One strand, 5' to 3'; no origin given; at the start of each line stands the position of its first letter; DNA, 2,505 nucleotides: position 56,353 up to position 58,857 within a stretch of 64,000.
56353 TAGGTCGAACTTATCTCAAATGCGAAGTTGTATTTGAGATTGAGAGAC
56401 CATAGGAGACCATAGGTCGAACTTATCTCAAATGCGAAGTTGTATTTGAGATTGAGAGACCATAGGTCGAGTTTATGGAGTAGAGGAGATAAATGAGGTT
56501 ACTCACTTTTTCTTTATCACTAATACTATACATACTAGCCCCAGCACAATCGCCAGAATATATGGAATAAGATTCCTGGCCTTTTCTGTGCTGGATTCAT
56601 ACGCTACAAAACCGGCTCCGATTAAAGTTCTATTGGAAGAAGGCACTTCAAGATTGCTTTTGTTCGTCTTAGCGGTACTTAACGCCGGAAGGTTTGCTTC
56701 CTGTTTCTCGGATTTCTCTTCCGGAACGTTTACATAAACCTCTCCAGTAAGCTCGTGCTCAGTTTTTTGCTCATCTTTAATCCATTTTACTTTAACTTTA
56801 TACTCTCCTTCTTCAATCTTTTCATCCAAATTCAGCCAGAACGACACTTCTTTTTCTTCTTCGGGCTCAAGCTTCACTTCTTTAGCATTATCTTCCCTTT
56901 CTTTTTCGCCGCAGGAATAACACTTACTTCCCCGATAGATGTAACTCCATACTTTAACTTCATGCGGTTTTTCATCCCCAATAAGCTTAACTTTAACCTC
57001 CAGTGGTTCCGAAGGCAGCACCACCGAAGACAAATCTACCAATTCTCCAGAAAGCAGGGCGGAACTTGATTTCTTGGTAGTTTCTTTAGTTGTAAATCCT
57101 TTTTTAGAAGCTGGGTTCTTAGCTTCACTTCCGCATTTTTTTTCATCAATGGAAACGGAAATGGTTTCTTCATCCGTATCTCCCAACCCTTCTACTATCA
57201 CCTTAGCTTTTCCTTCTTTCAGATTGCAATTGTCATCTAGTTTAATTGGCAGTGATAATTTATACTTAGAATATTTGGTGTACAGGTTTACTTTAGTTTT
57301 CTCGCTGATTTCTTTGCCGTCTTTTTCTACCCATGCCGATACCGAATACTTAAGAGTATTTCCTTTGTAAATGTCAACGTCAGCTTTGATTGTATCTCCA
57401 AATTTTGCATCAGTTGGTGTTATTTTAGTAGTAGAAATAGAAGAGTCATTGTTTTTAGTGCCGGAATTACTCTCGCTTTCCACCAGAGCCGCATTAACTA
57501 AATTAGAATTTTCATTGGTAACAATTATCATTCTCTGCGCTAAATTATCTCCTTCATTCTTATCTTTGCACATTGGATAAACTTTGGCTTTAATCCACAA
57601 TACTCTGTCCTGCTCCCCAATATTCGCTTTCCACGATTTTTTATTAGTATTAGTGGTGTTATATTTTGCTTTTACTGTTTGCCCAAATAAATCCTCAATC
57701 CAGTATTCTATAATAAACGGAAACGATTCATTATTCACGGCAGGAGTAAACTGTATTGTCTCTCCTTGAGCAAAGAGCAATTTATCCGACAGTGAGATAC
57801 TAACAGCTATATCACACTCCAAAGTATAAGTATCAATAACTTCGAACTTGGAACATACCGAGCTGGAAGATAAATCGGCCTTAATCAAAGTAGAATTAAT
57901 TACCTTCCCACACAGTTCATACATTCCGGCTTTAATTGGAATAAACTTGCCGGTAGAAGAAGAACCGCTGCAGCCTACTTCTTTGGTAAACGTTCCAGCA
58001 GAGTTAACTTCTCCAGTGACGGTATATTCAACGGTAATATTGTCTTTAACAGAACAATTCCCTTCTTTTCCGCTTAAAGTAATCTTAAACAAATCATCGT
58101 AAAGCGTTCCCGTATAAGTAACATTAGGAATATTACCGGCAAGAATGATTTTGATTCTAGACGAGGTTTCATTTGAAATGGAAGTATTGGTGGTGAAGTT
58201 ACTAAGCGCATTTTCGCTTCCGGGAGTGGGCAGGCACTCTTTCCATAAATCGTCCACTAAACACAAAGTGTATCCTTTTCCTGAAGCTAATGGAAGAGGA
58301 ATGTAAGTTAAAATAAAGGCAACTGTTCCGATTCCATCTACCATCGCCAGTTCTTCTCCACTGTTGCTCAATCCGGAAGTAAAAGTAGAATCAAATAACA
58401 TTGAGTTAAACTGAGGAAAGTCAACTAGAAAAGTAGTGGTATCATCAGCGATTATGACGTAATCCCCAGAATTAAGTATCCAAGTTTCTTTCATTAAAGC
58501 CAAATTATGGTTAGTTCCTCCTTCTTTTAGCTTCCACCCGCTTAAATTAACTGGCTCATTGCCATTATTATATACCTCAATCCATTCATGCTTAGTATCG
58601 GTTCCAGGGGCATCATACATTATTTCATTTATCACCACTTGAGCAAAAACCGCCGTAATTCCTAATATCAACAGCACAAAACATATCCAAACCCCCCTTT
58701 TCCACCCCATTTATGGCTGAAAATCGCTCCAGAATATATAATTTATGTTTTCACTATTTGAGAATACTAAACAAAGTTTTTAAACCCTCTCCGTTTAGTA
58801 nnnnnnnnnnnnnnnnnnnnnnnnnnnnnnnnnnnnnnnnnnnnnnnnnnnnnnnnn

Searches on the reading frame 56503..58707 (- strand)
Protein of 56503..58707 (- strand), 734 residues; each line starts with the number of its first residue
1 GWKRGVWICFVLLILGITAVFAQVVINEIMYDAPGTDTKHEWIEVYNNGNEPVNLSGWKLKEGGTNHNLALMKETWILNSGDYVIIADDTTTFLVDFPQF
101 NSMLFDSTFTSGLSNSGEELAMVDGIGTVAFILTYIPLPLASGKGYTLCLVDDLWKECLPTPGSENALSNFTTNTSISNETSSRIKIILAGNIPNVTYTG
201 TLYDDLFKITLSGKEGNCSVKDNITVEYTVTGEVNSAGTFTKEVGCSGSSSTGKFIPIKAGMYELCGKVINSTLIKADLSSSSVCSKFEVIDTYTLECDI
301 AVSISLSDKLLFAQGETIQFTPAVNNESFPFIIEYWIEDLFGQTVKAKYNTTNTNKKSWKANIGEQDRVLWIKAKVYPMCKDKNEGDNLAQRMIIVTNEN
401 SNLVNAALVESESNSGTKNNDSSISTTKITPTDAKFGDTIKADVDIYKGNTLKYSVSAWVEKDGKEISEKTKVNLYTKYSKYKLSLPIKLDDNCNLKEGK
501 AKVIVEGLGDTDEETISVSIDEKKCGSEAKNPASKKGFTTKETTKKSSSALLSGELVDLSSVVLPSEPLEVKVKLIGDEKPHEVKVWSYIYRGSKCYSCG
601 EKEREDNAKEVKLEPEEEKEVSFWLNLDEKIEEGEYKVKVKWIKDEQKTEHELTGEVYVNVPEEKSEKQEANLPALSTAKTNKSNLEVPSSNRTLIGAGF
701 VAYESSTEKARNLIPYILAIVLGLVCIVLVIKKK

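Call 30: search_protein_families(library=pfam, proteins=[window:56503-58707:-], max_evalue=0.001)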
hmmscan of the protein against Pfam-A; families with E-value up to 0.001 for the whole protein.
window:56503-58707:- (734 aa): 1 family
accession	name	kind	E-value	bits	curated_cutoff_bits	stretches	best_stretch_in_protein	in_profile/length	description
PF00932.25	LTD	-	5.3e-16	59.4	34.3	1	22-126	6-98/109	Lamin Tail Domain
